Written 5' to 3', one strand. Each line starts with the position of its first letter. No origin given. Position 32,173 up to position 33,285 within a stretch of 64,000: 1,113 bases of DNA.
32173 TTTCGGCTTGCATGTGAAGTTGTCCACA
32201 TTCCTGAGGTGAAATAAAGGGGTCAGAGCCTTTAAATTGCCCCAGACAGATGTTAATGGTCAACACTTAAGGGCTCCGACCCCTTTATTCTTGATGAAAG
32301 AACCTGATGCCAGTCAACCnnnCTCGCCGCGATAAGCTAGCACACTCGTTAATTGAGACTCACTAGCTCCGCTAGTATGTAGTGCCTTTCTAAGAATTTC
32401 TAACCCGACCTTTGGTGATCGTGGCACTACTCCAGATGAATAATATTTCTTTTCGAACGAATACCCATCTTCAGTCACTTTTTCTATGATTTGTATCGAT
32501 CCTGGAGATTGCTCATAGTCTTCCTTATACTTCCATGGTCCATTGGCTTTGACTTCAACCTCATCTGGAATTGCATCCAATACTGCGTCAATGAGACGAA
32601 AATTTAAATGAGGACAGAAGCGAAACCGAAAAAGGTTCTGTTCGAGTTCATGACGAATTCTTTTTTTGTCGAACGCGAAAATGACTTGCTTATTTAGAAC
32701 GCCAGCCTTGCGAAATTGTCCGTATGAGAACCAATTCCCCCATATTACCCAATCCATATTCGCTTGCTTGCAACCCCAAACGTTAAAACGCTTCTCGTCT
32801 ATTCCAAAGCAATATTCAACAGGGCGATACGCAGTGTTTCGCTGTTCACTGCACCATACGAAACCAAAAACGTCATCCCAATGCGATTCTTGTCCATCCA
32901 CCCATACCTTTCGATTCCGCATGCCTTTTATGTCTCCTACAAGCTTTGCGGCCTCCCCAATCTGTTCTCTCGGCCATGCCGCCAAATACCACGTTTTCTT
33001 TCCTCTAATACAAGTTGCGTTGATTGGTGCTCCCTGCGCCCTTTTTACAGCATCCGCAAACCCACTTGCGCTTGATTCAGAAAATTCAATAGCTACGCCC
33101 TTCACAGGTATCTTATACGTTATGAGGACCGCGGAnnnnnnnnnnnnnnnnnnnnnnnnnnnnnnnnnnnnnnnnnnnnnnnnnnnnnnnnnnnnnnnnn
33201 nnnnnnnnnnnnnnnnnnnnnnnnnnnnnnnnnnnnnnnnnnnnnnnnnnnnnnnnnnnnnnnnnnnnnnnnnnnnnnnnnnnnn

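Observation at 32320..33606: Orphan TerB + zinc-ribbon protein with an unrecognisable Trp-rich C-terminal domain of about 280 aa: candidate single-gene stress or defence factor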

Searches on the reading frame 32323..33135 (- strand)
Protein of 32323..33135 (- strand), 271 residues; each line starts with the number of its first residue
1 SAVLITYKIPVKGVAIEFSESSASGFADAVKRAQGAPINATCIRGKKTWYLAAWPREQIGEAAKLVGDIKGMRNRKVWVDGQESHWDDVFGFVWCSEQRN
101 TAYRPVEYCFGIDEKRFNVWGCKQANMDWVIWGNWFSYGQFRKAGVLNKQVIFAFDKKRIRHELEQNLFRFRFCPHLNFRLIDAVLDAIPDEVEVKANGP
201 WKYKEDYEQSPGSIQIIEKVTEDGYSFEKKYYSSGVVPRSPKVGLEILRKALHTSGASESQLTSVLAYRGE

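Call 35: search_solved_structures(query=A2, max_evalue=10)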
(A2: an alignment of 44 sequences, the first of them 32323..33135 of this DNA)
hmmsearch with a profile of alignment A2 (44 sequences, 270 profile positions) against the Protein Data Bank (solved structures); distinct sequences matched with E-value up to 10: 3.
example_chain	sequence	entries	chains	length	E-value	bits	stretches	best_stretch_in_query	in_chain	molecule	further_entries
9l9g_A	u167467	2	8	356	1.8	10.9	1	115-158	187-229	L-threonine aldolase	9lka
7yvr_A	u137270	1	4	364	1.8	10.9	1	115-158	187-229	L-threonine aldolase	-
6zj3_Lc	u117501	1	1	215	2.3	10.5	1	94-128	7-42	60S ribosomal protein L10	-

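Call 36: search_protein_families(library=pfam, alignment_id=A2, max_evalue=5)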
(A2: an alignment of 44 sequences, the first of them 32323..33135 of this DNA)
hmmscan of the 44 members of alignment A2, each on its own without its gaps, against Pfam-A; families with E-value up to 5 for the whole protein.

A. member 1, window:32323-33135:- (271 aa): 0 families

B. families by the number of members that match (of 44 scanned): 19 families
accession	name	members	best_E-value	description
PF18066.6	Phage_ABA_S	2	0.021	Phage ABA sandwich domain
PF23255.1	DUF7070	1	0.0042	Domain of unknown function (DUF7070)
PF04236.20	Transp_Tc5_C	1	0.076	Tc5 transposase C-terminal domain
PF03203.19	MerC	1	0.084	MerC mercury resistance protein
PF12690.13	BsuPI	1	0.096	Intracellular proteinase inhibitor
PF11794.13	HpaB_N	1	0.1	4-hydroxyphenylacetate 3-hydroxylase N terminal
PF22104.1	MHV_Nsp3_DPUP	1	0.12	Coronavirus Nsp3 DPUP domain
PF14716.13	HHH_8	1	0.12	Helix-hairpin-helix domain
PF17150.9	CHASE6_C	1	0.12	C-terminal domain of two-partite extracellular sensor domain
PF13192.12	Thioredoxin_3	1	0.13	Thioredoxin domain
PF11195.14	Tad2-like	1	0.14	Thoeris anti-defense 2-like domain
PF18293.6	Caprin-1_dimer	1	0.15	Caprin-1 dimerization domain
PF20369.3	DUF6664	1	0.17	Family of unknown function (DUF6664)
PF11763.13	DIPSY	1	0.18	Cell-wall adhesin ligand-binding C-terminal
PF08758.17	Cadherin_pro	1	0.23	Cadherin prodomain like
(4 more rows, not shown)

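Call 38: find_homologous_proteins(query=A2, max_evalue=0.001)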
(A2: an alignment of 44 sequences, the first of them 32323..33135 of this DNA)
Query A2 (44 sequences) (271 aa, profile of the alignment): 565 proteins with E <= 0.001 among 3033 candidates; the best 120 are listed.
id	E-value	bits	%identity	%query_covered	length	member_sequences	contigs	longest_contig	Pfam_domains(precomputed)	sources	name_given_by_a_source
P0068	8.2e-115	401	57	99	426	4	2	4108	PF05099.19,PF12773.14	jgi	jgi:uncharacterized tellurite resistance protein B-like protein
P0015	3.0e-114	399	65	100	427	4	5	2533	PF05099.19,PF12773.14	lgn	-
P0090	4.0e-114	398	56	99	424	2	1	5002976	PF13240.12,PF05099.19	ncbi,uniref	ncbi:zinc-ribbon domain-containing protein [Methylotuvimicrobium sp. KM2]|uniref:zinc-ribbon domain-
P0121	5.7e-114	398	49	99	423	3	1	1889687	PF05099.19,PF13248.12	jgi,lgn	jgi:RNA polymerase subunit RPABC4/transcription elongation factor Spt4/uncharacterized tellurite res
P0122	5.8e-114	398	47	96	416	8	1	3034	PF13240.12,PF05099.19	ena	-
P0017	6.4e-114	398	68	100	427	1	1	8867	PF13240.12,PF05099.19,PF12773.14,PF04391.18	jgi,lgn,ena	-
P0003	6.7e-114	398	67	100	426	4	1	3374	PF05099.19,PF12773.14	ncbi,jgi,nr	ncbi:MAG: hypothetical protein JRI64_04155 [Deltaproteobacteria bacterium]|nr:hypothetical protein [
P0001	8.5e-114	397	100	100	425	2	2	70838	PF13240.12,PF05099.19,PF04391.18,PF13248.12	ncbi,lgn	ncbi:MAG: zinc ribbon domain-containing protein [Gammaproteobacteria bacterium]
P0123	2.9e-113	396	48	98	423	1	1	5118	PF13248.12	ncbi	-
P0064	3.2e-113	395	58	99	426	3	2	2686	PF13240.12,PF05099.19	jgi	-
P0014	3.8e-113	395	65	100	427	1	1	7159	PF13240.12,PF05099.19,PF12773.14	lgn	-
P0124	4.6e-113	395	47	98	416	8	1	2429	PF13240.12,PF05099.19,PF12773.14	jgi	-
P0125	4.9e-113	395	49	98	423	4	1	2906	-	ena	-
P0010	5.3e-113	395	67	100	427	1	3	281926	PF05099.19,PF12773.14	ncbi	-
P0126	7.0e-113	394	59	99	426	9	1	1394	PF05099.19,PF13248.12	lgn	-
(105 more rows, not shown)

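Call 50: predict_structure(alignment_id=A3)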
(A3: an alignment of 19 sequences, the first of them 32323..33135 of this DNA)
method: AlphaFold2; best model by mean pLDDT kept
length: 271 residues; sequences in the alignment: 19
mean_pLDDT: 81.5   pTM: 0.69
mean pLDDT of the five models: 81.5, 81.3, 79.3, 77.4, 76.4
residues with pLDDT >= 90: 82; 70-90: 142; 50-70: 39; < 50: 8
segments of 3 or more residues with pLDDT < 50: 1-3, 268-271
pLDDT, mean of each block of 10 residues (from residue 1): 67 94 91 95 90 91 90 91 91 81 71 63 63 71 81 90 81 77 85 89 89 89 87 88 79 69 52 36
secondary structure, 60 per line:
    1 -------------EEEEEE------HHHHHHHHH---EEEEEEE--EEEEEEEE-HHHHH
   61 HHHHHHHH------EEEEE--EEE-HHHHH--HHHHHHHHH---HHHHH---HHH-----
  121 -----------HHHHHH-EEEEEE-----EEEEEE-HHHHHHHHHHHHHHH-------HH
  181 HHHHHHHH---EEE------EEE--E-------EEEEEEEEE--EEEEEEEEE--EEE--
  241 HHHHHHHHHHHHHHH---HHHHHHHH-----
elements in order: E14-19 H26-34 E38-44 E47-54 H56-68 E75-79 E82-84 H86-90 H93-101 H105-109 H132-137 E139-144 E150-155 H157-171 H179-188 E192-194 E201-203 E214-222 E225-233 E236-238 H241-255 H259-266

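Call 53: fold_search(model_id=the predicted structure, library=pdb)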
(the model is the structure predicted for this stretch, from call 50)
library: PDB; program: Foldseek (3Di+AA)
matches with E <= 10: 792; with E <= 0.001: 0
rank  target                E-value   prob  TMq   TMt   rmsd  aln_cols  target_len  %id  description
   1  6bda_A                3.3e-02  0.12  0.14  0.13  20.6       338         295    7  Wild-type I-OnuI bound to A3G substrate (post-cleavage complex) (released 2018-10-24)
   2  2zho_D                1.2e-01  0.38  0.20  0.32  19.9       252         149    6  Crystal structure of the regulatory subunit of aspartate kinase from Thermus thermophilus (ligand free form) (released 2009-02-17)
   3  4yhx_A                1.2e-01  0.08  0.14  0.13  19.9       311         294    7  Crystal Structure of LAGLIDADG Meganuclease I-GpeMI Bound to Uncleaved DNA (released 2016-03-09)
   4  2p9e_A                1.4e-01  0.93  0.20  0.14   4.4        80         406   11  Crystal Structure of G336V mutant of E.coli phosphoglycerate dehydrogenase (released 2007-04-24)
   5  6czm_E                1.5e-01  0.21  0.14  0.12  14.4       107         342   11  Crystal structure of Medicago truncatula ATP-phosphoribosyltransferase in tense form (released 2018-08-15)
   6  1yba_A                1.7e-01  0.85  0.20  0.14   4.3        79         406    6  The active form of phosphoglycerate dehydrogenase (released 2005-04-26)
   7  2n2t_MODEL_1_A        1.8e-01  0.84  0.19  0.50   4.2        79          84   10  Solution NMR Structure of DE NOVO DESIGNED PROTEIN (FDA_60), Northeast Structural Genomics Consortium (NESG) T (released 2015-09-16)
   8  5t2n_A                1.8e-01  0.08  0.15  0.14  21.5       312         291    6  Engineered variant of I-OnuI meganuclease targeting the Anopheles AGAP007280 gene; harbors 38 point mutations relative (released 2017-05-03)
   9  7wkk_d                1.8e-01  0.05  0.11  0.04  22.0       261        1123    9  Cryo-EM structure of the IR subunit from X. laevis NPC (released 2022-03-30)
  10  9q7w_A                1.9e-01  0.07  0.15  0.14  20.0       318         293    6  One of a series of engineered variants of I-OnuI meganuclease targeting altered DNA target sequence (released 2025-09-10)
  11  6uwh_A                1.9e-01  0.07  0.15  0.14  20.0       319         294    6  Intermediate engineered variant of I-OnuI meganuclease with improved thermostability and partially altered specificity (released 2019-12-18)
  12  6uvw_D                1.9e-01  0.07  0.15  0.14  20.1       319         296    8  Engineered variant of I-OnuI meganuclease with improved thermostability (released 2019-12-18)
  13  8pis_D                2.0e-01  0.75  0.17  0.12   4.6        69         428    7  Crystal structure of Ser33 in complex with L-Serine (released 2025-01-15)
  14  6czm_C                2.0e-01  0.25  0.15  0.13  14.6       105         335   12  Crystal structure of Medicago truncatula ATP-phosphoribosyltransferase in tense form (released 2018-08-15)
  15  8jl0_A                2.0e-01  0.08  0.13  0.08  20.8       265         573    6  Cryo-EM structure of the prokaryotic SPARSA system complex (released 2024-01-24)
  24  2p9e_D                2.6e-01  0.69  0.19  0.14   4.6        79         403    9  Crystal Structure of G336V mutant of E.coli phosphoglycerate dehydrogenase (released 2007-04-24)
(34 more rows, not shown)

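Call 54: search_protein_representatives(alignment_id=A3)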
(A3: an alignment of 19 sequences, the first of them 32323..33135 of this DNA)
Query: 19 sequences, 270 profile positions. Proteins with E-value up to 0.001 (for the whole library): 603; up to 1e-10: 361; up to 1e-30: 131. The best 150 are listed.
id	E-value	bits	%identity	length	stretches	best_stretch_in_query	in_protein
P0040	1.5e-126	437.4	-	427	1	2-270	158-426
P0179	1.0e-115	402.0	-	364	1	19-270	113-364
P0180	1.5e-111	388.3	-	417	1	2-265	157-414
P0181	9.4e-109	379.1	-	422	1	3-263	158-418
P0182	1.3e-106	372.1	-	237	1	36-270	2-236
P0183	2.1e-105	368.1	-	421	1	2-266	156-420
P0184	1.9e-104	365.0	-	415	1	2-265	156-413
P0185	7.1e-102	356.5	-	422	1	2-265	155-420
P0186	5.1e-101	353.7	-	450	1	5-262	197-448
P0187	6.2e-100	350.2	-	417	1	5-266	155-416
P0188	3.4e-99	347.7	-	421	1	2-266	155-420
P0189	8.3e-98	343.2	-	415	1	4-266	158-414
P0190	6.1e-96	337.1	-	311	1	8-267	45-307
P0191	3.8e-95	334.5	-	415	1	4-266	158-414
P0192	4.1e-95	334.4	-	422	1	3-263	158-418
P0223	1.1e-58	214.9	-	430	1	4-267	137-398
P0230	8.9e-56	205.4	-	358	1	9-251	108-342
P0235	6.0e-54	199.4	-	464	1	7-257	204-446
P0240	8.2e-52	192.4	-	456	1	10-256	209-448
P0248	8.4e-49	182.5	-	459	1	6-264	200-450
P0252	1.2e-47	178.7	-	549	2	14-225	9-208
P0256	5.5e-46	173.3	-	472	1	8-261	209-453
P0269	3.4e-43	164.1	-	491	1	7-256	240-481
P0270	3.7e-43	164.0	-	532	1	9-259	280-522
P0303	1.8e-33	132.2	-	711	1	12-214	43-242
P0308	4.0e-31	124.5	-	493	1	12-228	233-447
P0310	3.9e-30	121.3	-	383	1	13-212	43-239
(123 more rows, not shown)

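Call 55: search_protein_families(library=pfam, proteins=[P0252, P0303, P0270, P0269, P0308, P0256, P0248, P0235, P0186, P0310], max_evalue=0.01)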
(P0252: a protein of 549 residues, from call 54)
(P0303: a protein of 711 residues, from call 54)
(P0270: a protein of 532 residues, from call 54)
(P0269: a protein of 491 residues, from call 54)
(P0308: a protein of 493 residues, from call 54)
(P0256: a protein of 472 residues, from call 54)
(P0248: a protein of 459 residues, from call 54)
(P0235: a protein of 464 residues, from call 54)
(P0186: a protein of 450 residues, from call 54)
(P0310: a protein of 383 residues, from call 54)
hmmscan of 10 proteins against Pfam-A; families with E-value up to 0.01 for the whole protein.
P0252 (549 aa): 0 families

P0303 (711 aa): 4 families
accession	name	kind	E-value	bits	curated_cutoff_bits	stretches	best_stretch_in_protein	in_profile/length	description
PF13240.11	Zn_Ribbon_1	-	5.3e-08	32.9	25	1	5-26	1-22/23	zinc-ribbon domain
PF13248.11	Zn_ribbon_3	-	7.6e-05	22.5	27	1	4-27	3-26/26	zinc-ribbon domain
PF12773.13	DZR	-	0.00041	20.9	27.3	1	6-27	1-22/45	Double zinc ribbon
PF24460.1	DUF7575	-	0.0049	16.6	28.5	1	6-26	6-26/28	Domain of unknown function (DUF7575)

P0270 (532 aa): 1 family
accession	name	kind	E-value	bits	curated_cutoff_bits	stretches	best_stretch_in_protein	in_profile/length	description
PF05099.18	TerB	-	7.6e-08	33.1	24.4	1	65-108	71-114/118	Tellurite resistance protein TerB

P0269 (491 aa): 1 family
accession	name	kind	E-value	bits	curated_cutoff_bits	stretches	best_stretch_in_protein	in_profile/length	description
PF05099.18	TerB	-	2e-08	35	24.4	1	65-108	71-114/118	Tellurite resistance protein TerB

P0308 (493 aa): 1 family
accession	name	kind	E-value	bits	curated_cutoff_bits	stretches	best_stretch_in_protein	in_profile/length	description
PF00929.31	RNase_T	-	2.7e-15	57.7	24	1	24-178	2-163/164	Exonuclease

P0256 (472 aa): 1 family
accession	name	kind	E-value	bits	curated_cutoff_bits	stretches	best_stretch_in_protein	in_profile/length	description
PF05099.18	TerB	-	3.6e-11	43.8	24.4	2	65-108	70-113/118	Tellurite resistance protein TerB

P0248 (459 aa): 2 families
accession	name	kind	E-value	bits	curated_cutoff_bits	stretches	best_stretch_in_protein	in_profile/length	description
PF05099.18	TerB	-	2.1e-10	41.4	24.4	1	65-108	72-115/118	Tellurite resistance protein TerB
PF04391.17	DUF533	-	0.0077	16.3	29.6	0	72-111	75-114/178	Protein of unknown function (DUF533)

P0235 (464 aa): 1 family
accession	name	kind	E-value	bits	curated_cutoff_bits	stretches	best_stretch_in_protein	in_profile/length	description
PF05099.18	TerB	-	8.3e-08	33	24.4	1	8-108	3-114/118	Tellurite resistance protein TerB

P0186 (450 aa): 1 family
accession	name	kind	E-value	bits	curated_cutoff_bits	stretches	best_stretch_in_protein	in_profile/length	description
PF02342.23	TerD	-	4.2e-39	134.4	25.3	1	3-170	4-187/187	TerD domain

P0310 (383 aa): 4 families
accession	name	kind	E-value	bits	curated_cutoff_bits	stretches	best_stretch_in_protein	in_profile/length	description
PF13248.11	Zn_ribbon_3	-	0.0002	21.1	27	1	1-22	2-23/26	zinc-ribbon domain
PF12773.13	DZR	-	0.0033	18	27.3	1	4-26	1-23/45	Double zinc ribbon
PF18912.6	DZR_2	-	0.0095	16.2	27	0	3-28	23-49/56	Double zinc ribbon domain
PF17032.10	Zn_ribbon_15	-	0.0099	17.1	28.9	1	3-22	54-73/73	zinc-ribbon family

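Call 59: search_protein_families(library=pfam, alignment_id=A5, max_evalue=0.001)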
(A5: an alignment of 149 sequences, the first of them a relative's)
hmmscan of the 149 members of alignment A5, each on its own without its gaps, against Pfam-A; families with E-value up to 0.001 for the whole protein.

A. member 1, P0179 (364 aa): 0 families

B. families by the number of members that match (of 149 scanned): 21 families
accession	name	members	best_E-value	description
PF13240.11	Zn_Ribbon_1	67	8e-12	zinc-ribbon domain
PF12773.13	DZR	67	7.6e-11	Double zinc ribbon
PF05099.18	TerB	41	3.6e-11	Tellurite resistance protein TerB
PF13248.11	Zn_ribbon_3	38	2e-08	zinc-ribbon domain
PF24463.1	DUF7577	18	3.2e-08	Domain of unknown function (DUF7577)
PF24460.1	DUF7575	13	3.4e-07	Domain of unknown function (DUF7575)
PF17032.10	Zn_ribbon_15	12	2.4e-07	zinc-ribbon family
PF18912.6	DZR_2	6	0.00015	Double zinc ribbon domain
PF01155.25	HypA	3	2.4e-07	Hydrogenase/urease nickel incorporation, metallochaperone, hypA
PF13428.12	TPR_14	2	3.3e-05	Tetratricopeptide repeat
PF10571.15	UPF0547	2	0.00041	Uncharacterised protein family UPF0547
PF02342.23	TerD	1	4.2e-39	TerD domain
PF00929.31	RNase_T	1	2.7e-15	Exonuclease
PF17782.7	DprA_WH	1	1.3e-07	DprA winged helix domain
PF22860.2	DUF7017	1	5.3e-06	Domain of unknown function (DUF7017)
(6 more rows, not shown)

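Call 75: find_encoding_contigs(protein=P0121, flank=7000, max_places=1)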
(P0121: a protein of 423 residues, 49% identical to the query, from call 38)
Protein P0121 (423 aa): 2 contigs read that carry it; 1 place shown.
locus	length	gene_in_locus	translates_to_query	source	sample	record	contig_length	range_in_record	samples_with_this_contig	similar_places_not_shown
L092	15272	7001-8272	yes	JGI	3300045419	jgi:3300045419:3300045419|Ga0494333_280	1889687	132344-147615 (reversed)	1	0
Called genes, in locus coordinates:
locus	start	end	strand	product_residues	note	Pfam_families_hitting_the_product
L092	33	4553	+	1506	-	PF00310:GATase_2, PF04898:Glu_syn_central, PF01645:Glu_synthase, PF01493:GXGXG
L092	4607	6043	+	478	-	PF14691:Fer4_20, PF00070:Pyr_redox (weak), PF00890:FAD_binding_2 (weak), PF01266:DAO (weak), PF03486:HI0933_like (weak), PF07992:Pyr_redox_2, PF13450:NAD_binding_8, PF01593:Amino_oxidase, +2 more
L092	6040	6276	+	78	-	-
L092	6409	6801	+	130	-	PF00589:Phage_integrase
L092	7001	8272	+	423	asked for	PF05099:TerB (faint), PF13248:Zn_ribbon_3 (weak)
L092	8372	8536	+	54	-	-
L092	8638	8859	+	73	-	-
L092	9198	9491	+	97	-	PF04255:DUF433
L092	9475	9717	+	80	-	-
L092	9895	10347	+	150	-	PF16798:DUF5069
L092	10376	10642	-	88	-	-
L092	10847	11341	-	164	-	PF00254:FKBP_C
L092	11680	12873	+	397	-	-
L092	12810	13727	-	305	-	PF03781:FGE-sulfatase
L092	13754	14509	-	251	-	-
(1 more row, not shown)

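Call 78: search_protein_families(library=pfam, proteins=[P0223, P0240, P0230], max_evalue=0.001)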
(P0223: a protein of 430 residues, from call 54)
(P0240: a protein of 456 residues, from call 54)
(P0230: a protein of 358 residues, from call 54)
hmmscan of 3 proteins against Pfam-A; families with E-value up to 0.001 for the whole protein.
P0223 (430 aa): 0 families

P0240 (456 aa): 4 families
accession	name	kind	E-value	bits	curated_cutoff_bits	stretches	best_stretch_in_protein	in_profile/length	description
PF12773.13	DZR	-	4.9e-09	36.7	27.3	1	140-186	1-45/45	Double zinc ribbon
PF17032.10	Zn_ribbon_15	-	2.4e-07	31.9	28.9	1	118-159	32-73/73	zinc-ribbon family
PF13240.11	Zn_Ribbon_1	-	1e-05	25.6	25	0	140-161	2-22/23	zinc-ribbon domain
PF13443.12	HTH_26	-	0.00012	22.7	22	0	12-49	8-46/63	Cro/C1-type HTH DNA-binding domain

P0230 (358 aa): 2 families
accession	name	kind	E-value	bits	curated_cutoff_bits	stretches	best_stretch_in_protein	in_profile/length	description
PF13428.12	TPR_14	-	3.3e-05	24.6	23.5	0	7-44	6-43/44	Tetratricopeptide repeat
PF14559.12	TPR_19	-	0.00083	20.1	25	0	15-76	4-68/68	Tetratricopeptide repeat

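Call 82: find_encoding_contigs(protein=P0186, flank=8000, max_places=2)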
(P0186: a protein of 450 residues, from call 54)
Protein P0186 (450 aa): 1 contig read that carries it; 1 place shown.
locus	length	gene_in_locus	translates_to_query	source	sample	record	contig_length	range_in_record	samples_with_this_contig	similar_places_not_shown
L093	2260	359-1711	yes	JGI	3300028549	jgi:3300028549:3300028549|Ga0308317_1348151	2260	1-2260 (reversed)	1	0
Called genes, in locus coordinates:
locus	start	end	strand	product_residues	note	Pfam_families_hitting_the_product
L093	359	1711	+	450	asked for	PF02342:TerD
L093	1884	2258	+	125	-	?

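Call 83: find_encoding_contigs(protein=P0308, flank=8000, max_places=2)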
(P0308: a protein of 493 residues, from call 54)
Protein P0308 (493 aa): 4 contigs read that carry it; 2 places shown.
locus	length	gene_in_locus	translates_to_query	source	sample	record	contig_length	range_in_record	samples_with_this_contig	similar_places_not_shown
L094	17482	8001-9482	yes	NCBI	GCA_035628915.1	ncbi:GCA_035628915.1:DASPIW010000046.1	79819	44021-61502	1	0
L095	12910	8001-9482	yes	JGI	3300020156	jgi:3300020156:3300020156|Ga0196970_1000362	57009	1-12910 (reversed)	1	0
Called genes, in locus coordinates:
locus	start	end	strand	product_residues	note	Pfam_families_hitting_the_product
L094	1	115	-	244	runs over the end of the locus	PF00899:ThiF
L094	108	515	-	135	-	-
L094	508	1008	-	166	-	-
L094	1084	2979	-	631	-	PF02195:ParB_N, PF17762:HTH_ParB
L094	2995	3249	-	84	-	-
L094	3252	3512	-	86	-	-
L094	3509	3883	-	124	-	-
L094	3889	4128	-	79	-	-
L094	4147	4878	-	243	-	PF01325:Fe_dep_repress (weak)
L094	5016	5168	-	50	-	-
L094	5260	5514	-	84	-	-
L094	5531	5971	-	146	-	-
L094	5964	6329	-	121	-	-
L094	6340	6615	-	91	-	-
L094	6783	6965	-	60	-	-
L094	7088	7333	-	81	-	PF13560:HTH_31, PF01381:HTH_3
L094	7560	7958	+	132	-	PF08667:BetR, PF13560:HTH_31 (weak), PF01381:HTH_3 (weak)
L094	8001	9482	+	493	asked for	PF00929:RNase_T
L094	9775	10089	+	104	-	PF06114:Peptidase_M78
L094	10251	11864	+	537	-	PF00239:Resolvase, PF07508:Recombinase, PF13408:Zn_ribbon_recom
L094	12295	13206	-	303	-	-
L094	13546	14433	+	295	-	PF02737:3HCDH_N, PF03807:F420_oxidored (weak), PF00725:3HCDH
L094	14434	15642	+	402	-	PF00871:Acetate_kinase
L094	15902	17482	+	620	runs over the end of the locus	PF05227:CHASE3, PF00672:HAMP, PF00015:MCPsignal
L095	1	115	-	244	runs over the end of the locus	PF00899:ThiF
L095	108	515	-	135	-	-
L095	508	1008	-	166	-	-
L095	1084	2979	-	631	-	PF02195:ParB_N, PF17762:HTH_ParB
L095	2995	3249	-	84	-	-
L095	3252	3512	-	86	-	-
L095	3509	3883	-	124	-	-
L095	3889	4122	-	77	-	-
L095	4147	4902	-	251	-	PF01325:Fe_dep_repress (weak)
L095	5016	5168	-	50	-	-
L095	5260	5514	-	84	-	-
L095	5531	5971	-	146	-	-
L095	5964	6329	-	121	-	-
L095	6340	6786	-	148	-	-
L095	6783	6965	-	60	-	-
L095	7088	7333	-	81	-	PF13560:HTH_31, PF01381:HTH_3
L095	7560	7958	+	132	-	PF08667:BetR, PF13560:HTH_31 (weak), PF01381:HTH_3 (weak)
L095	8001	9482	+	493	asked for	PF00929:RNase_T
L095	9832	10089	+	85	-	PF06114:Peptidase_M78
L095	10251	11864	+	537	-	PF00239:Resolvase, PF07508:Recombinase, PF13408:Zn_ribbon_recom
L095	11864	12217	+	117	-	-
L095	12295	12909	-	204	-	?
